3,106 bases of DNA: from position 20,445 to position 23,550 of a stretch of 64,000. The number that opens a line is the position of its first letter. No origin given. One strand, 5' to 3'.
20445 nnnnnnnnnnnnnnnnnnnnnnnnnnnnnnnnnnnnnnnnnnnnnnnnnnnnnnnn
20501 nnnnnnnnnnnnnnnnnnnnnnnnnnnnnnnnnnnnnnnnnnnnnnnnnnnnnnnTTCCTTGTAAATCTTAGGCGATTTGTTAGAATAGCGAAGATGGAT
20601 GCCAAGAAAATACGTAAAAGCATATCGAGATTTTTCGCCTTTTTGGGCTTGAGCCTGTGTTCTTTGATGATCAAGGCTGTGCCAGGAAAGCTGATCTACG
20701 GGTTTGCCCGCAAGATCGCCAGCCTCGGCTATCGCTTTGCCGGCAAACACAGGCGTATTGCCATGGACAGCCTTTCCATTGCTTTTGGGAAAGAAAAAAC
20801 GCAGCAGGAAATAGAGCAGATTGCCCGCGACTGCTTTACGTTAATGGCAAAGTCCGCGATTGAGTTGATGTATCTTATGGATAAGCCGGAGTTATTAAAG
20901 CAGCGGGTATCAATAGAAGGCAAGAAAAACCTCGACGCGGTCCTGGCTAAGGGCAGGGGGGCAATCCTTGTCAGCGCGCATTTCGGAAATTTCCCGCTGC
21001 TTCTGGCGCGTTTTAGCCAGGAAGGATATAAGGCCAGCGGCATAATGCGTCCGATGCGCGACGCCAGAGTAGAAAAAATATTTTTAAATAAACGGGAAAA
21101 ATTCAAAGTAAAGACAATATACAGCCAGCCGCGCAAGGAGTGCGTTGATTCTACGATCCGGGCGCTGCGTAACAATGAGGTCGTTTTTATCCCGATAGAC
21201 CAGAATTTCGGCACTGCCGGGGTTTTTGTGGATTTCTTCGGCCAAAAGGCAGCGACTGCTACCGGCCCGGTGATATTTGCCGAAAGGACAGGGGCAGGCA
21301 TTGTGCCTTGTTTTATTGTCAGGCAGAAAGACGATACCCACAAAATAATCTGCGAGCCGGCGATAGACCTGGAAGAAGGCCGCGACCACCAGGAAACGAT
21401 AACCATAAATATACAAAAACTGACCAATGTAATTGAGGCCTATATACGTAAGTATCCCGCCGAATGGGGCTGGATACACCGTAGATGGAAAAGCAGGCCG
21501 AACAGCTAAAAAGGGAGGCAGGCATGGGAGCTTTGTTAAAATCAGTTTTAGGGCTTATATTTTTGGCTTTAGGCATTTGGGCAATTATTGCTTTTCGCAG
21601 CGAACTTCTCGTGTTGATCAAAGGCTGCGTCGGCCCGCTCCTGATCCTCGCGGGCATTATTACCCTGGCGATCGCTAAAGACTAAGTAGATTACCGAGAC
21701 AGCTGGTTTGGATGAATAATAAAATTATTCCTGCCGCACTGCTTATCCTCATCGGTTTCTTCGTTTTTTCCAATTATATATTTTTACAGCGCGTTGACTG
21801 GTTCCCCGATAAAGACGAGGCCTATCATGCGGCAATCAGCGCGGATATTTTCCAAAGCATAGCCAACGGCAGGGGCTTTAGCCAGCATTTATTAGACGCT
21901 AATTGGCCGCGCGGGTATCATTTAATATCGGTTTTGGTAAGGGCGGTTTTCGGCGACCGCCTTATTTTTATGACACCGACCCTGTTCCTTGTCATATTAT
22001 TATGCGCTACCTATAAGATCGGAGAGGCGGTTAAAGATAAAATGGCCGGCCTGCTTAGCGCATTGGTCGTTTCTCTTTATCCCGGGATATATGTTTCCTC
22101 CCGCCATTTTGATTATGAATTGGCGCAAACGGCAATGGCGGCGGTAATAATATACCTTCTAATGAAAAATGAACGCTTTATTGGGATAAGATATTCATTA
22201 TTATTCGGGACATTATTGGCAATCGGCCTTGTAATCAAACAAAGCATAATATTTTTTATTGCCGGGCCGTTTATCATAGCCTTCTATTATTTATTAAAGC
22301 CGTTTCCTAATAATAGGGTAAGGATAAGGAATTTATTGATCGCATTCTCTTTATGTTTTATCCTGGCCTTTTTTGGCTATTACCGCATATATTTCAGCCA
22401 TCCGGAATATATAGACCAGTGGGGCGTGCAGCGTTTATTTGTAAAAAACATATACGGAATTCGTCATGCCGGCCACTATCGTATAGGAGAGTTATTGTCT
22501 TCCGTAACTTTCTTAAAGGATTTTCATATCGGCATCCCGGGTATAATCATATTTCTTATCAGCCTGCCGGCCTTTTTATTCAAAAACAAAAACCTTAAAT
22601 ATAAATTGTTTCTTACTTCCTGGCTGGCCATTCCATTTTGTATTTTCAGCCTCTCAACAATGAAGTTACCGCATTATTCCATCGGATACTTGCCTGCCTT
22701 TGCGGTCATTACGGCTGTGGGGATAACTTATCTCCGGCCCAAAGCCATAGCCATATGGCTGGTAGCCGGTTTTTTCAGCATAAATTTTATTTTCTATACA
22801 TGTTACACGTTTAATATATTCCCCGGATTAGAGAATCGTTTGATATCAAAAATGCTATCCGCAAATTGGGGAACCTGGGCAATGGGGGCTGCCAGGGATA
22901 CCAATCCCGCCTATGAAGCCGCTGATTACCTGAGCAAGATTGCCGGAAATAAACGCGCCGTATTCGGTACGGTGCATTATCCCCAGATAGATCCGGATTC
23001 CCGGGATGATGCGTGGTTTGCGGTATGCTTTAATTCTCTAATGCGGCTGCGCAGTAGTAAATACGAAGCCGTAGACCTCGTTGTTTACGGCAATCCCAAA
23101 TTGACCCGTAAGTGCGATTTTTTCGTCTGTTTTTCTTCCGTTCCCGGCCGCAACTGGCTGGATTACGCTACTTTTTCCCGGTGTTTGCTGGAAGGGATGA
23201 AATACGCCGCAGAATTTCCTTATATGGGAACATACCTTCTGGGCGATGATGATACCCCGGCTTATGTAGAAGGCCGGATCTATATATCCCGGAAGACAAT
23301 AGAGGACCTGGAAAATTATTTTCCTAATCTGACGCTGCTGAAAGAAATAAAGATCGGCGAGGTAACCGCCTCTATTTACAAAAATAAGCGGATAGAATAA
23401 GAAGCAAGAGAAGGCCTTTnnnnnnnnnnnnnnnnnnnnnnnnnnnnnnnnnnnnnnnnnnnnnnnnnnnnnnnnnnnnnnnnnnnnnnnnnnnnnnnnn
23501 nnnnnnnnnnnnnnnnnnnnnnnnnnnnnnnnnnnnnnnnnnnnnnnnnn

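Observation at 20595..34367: Envelope glycan/lipid modification island centred on two ArnT/PMT-like GT-C transferases and an ArnC-like GT2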

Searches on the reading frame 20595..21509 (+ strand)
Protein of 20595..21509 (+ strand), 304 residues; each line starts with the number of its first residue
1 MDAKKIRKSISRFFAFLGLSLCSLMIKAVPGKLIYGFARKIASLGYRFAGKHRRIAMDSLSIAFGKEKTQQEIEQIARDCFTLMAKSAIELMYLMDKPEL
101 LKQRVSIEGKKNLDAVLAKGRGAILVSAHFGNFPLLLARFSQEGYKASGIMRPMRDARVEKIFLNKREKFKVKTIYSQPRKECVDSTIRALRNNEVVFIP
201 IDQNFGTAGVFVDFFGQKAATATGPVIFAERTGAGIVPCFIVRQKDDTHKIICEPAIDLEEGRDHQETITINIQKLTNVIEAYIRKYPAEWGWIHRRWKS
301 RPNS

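Call 4: search_protein_families(library=pfam, proteins=[window:20595-21509:+], max_evalue=0.01)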
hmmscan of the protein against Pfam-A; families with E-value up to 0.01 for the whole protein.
window:20595-21509:+ (304 aa): 1 family
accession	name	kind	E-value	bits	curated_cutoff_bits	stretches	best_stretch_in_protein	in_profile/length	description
PF03279.18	Lip_A_acyltrans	-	3.2e-50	171.4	22.3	1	10-299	11-294/295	Bacterial lipid A biosynthesis acyltransferase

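Call 7: search_protein_families(library=ncbifam, proteins=[window:20595-21509:+], max_evalue=0.001)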
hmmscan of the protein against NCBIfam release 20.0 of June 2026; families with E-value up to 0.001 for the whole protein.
window:20595-21509:+ (304 aa): 17 families
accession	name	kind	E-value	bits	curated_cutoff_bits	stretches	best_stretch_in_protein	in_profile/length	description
NF006270.0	PRK08419.1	equivalog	7.2e-50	170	248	1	20-300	11-290/298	lipid A biosynthesis lauroyl acyltransferase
TIGR02207.1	lipid_A_htrB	subfamily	9.3e-37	127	297.8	1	15-303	15-296/303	LpxL/LpxP family Kdo(2)-lipid IV(A) lauroyl/palmitoleoyl acyltransferase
NF005120.0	PRK06553.1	equivalog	5.7e-32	111.3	273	1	29-299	37-307/308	lipid A biosynthesis lauroyl acyltransferase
NF005340.0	PRK06860.1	subfamily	5.3e-31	107.9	398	1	15-303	21-302/309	lipid A biosynthesis lauroyl acyltransferase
NF006432.0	PRK08706.1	equivalog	2.7e-30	105.7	384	1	25-303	10-283/289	lipid A biosynthesis lauroyl acyltransferase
NF004191.0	PRK05646.1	equivalog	1.3e-29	103.4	491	1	12-303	14-300/310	lipid A biosynthesis lauroyl acyltransferase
NF004569.0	PRK05906.1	equivalog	7.5e-27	94.2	439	1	116-300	135-314/454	lipid A biosynthesis lauroyl acyltransferase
NF006437.0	PRK08733.1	equivalog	8.4e-26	90.8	540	1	15-303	21-299/306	LpxL/LpxP family Kdo(2)-lipid IV(A) lauroyl/palmitoleoyl acyltransferase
NF005919.0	PRK07920.1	equivalog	1.1e-25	90.3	209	1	24-299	20-294/311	phosphatidylinositol mannoside acyltransferase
NF006507.0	PRK08943.1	subfamily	7.2e-25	87.7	337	1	17-303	29-309/322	lipid A biosynthesis (KDO)2-(lauroyl)-lipid IVA acyltransferase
NF005150.0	PRK06628.1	equivalog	2.4e-24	86.3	350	1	5-299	7-289/290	lipid A biosynthesis lauroyl acyltransferase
NF005399.0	PRK06946.1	subfamily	6.9e-24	84.6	343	1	11-303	3-288/294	lipid A biosynthesis lauroyl acyltransferase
TIGR02208.1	lipid_A_msbB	equivalog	1.8e-22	80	336.05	1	16-303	18-299/305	lauroyl-Kdo(2)-lipid IV(A) myristoyltransferase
NF006487.0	PRK08905.1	equivalog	2.3e-22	79.4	281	1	25-301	9-276/290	lysophospholipid acyltransferase family protein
NF006438.0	PRK08734.1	equivalog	4e-21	75.3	363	1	25-303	16-290/305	lauroyl acyltransferase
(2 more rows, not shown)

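Call 78: find_homologous_proteins(query=window:20595-21509:+, max_evalue=1e-40)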
Query window:20595-21509:+ (304 aa): 2078 proteins with E <= 1e-40 among 3227 candidates; the best 120 are listed.
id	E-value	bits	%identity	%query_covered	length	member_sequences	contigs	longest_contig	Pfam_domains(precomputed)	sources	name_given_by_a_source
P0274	8.7e-200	680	100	100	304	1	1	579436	PF03279.19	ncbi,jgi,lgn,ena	ncbi:MAG: lysophospholipid acyltransferase family protein [Candidatus Omnitrophota bacterium]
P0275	3.1e-180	616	88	100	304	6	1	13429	PF03279.19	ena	-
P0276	1.2e-178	611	88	100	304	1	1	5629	PF03279.19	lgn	-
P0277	1.1e-177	608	88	100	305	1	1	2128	PF03279.19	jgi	jgi:Kdo2-lipid IVA lauroyltransferase/acyltransferase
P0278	5.8e-176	602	92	94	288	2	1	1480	PF03279.19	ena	-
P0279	1.0e-154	532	75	100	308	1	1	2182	PF03279.19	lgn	-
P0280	4.0e-153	527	75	100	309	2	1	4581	PF03279.19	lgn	-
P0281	1.5e-149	515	74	100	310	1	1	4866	PF03279.19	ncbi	-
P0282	5.0e-149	514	75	100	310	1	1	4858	PF03279.19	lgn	-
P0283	3.7e-148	511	74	99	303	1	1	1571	PF03279.19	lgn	-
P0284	3.9e-148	511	74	100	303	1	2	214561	PF03279.19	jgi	jgi:KDO2-lipid IV(A) lauroyltransferase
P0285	8.1e-148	510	74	99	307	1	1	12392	PF03279.19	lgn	-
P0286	2.8e-147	508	72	100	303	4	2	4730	PF03279.19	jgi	-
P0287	3.0e-147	508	71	100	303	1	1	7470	PF03279.19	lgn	-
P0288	4.9e-147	507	73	100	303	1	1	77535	PF03279.19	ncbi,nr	ncbi:MAG: lysophospholipid acyltransferase family protein [Candidatus Omnitrophica bacterium]|nr:lys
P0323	3.1e-144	498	70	100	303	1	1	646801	PF03279.19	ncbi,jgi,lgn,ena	ncbi:MAG: lysophospholipid acyltransferase family protein [Candidatus Omnitrophota bacterium]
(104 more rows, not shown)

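Call 79: find_encoding_contigs(protein=P0275, flank=10000, max_places=1)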
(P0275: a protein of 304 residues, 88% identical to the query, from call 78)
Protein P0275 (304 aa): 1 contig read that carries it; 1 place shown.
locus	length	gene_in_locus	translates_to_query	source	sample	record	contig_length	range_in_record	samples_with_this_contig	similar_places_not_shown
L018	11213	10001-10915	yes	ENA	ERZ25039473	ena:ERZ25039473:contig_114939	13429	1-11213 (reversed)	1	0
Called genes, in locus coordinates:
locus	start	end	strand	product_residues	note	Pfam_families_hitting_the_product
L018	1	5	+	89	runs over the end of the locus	PF01035:DNA_binding_1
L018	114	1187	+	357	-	PF00437:T2SSE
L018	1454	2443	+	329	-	PF03462:PCRF, PF00472:RF-1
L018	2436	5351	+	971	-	PF07517:SecA_DEAD, PF01043:SecA_PP_bind, PF21090:P-loop_SecA, PF07516:SecA_SW, PF02810:SEC-C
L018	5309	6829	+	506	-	PF20154:LNT_N, PF00795:CN_hydrolase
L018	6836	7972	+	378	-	PF07690:MFS_1, PF00083:Sugar_tr, PF03209:PUCC (faint), PF00083:Sugar_tr (weak), PF07690:MFS_1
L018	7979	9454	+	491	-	PF02585:PIG-L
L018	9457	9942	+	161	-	PF04008:Adenosine_kin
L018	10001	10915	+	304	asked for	PF03279:Lip_A_acyltrans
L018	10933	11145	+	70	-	-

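Call 80: find_encoding_contigs(protein=P0284, flank=10000, max_places=1)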
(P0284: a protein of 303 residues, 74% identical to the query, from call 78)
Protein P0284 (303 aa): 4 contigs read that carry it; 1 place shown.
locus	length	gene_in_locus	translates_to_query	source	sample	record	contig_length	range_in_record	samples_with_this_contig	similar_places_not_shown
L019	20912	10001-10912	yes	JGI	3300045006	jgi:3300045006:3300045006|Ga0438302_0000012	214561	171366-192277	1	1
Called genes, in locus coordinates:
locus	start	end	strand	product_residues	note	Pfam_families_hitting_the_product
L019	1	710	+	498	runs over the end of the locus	PF13632:Glyco_trans_2_3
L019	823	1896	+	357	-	PF00437:T2SSE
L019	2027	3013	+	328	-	PF03462:PCRF, PF00472:RF-1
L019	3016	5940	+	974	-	PF07517:SecA_DEAD, PF00270:DEAD (faint), PF01043:SecA_PP_bind, PF21090:P-loop_SecA, PF07516:SecA_SW, PF02810:SEC-C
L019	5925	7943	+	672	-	PF20154:LNT_N, PF00795:CN_hydrolase, PF01551:Peptidase_M23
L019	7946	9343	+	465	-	PF02585:PIG-L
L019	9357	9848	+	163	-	PF04008:Adenosine_kin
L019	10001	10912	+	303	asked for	PF03279:Lip_A_acyltrans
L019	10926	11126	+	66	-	-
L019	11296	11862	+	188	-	PF02632:BioY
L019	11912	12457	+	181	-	-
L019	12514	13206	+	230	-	PF03783:CsgG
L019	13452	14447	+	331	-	PF02568:ThiI, PF18297:NFACT-R_2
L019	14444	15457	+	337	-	PF04055:Radical_SAM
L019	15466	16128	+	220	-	PF06888:Put_Phosphatase, PF12710:HAD (weak)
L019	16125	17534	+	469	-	PF00202:Aminotran_3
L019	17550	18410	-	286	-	PF12146:Hydrolase_4, PF00561:Abhydrolase_1, PF12697:Abhydrolase_6 (weak)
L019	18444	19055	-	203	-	PF09411:PagL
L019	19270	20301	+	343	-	PF03773:ArsP_1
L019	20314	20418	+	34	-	-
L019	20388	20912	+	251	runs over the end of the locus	PF03116:NQR2_RnfD_RnfE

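Call 81: find_encoding_contigs(protein=P0323, flank=10000, max_places=1)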
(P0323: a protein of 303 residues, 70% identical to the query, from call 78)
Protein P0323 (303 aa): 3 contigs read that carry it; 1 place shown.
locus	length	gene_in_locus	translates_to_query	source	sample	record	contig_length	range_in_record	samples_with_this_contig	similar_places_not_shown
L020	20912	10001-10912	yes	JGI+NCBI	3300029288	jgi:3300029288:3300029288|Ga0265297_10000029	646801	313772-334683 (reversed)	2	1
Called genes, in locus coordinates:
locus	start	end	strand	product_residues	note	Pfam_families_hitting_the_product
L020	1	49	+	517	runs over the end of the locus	PF20154:LNT_N, PF00795:CN_hydrolase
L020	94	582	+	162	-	PF01551:Peptidase_M23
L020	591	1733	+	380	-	PF07690:MFS_1, PF00083:Sugar_tr (weak), PF07690:MFS_1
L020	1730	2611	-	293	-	PF01545:Cation_efflux, PF16916:ZT_dimer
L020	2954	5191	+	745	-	PF00982:Glyco_transf_20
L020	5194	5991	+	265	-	PF02358:Trehalose_PPase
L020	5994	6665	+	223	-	PF19027:DUF5752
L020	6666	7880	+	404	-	PF21269:TreT_GT1, PF20706:GT4-conflict, PF00534:Glycos_transf_1, PF13692:Glyco_trans_1_4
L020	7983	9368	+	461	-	PF02585:PIG-L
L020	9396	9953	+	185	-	PF04008:Adenosine_kin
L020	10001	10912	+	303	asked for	PF03279:Lip_A_acyltrans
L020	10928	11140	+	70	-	-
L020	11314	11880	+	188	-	PF02632:BioY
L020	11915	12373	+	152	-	PF00571:CBS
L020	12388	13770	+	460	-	PF02040:ArsB, PF03600:CitMHS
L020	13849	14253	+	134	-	-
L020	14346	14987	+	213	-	PF00702:Hydrolase, PF12710:HAD (weak), PF13419:HAD_2, PF13242:Hydrolase_like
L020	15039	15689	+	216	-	PF03783:CsgG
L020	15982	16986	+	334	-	PF02568:ThiI, PF03054:tRNA_Me_trans (weak), PF18297:NFACT-R_2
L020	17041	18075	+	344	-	PF04055:Radical_SAM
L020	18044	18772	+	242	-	PF06888:Put_Phosphatase, PF12710:HAD (faint)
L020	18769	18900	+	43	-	-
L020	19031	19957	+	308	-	PF00491:Arginase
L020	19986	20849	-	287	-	PF12146:Hydrolase_4, PF00561:Abhydrolase_1, PF12697:Abhydrolase_6 (faint)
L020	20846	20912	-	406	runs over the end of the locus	PF01041:DegT_DnrJ_EryC1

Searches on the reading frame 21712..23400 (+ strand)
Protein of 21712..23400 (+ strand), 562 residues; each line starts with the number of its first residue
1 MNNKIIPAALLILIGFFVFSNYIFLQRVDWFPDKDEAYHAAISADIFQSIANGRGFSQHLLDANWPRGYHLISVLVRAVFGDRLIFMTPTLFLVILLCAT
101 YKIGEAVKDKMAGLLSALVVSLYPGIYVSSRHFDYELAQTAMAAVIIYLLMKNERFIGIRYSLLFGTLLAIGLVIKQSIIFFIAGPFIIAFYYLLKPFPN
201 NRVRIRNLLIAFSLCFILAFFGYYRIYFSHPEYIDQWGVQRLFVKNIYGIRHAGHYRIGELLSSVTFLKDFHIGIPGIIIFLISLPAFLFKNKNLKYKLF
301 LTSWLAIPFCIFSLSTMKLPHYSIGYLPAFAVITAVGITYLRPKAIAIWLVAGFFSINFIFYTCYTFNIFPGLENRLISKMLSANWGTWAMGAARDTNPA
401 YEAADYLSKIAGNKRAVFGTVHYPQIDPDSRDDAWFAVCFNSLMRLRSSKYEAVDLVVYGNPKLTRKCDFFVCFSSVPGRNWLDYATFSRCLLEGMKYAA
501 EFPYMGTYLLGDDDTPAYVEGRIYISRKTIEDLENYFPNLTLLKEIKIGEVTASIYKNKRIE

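Call 4: search_protein_families(library=pfam, proteins=[window:21712-23400:+], max_evalue=0.01)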
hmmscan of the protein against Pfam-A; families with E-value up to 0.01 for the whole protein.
window:21712-23400:+ (562 aa): 1 family
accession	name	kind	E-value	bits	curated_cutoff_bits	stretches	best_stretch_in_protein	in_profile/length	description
PF13231.12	PMT_2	-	7.4e-06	26.7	26.1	1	82-219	21-152/160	Dolichyl-phosphate-mannose-protein mannosyltransferase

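Call 7: search_protein_families(library=ncbifam, proteins=[window:21712-23400:+], max_evalue=0.001)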
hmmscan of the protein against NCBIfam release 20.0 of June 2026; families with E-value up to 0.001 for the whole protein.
window:21712-23400:+ (562 aa): 0 families

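Call 93: search_protein_families(library=padloc, proteins=[window:21712-23400:+], max_evalue=0.001)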
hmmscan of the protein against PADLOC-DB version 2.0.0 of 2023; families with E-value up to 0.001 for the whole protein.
window:21712-23400:+ (562 aa): 0 families
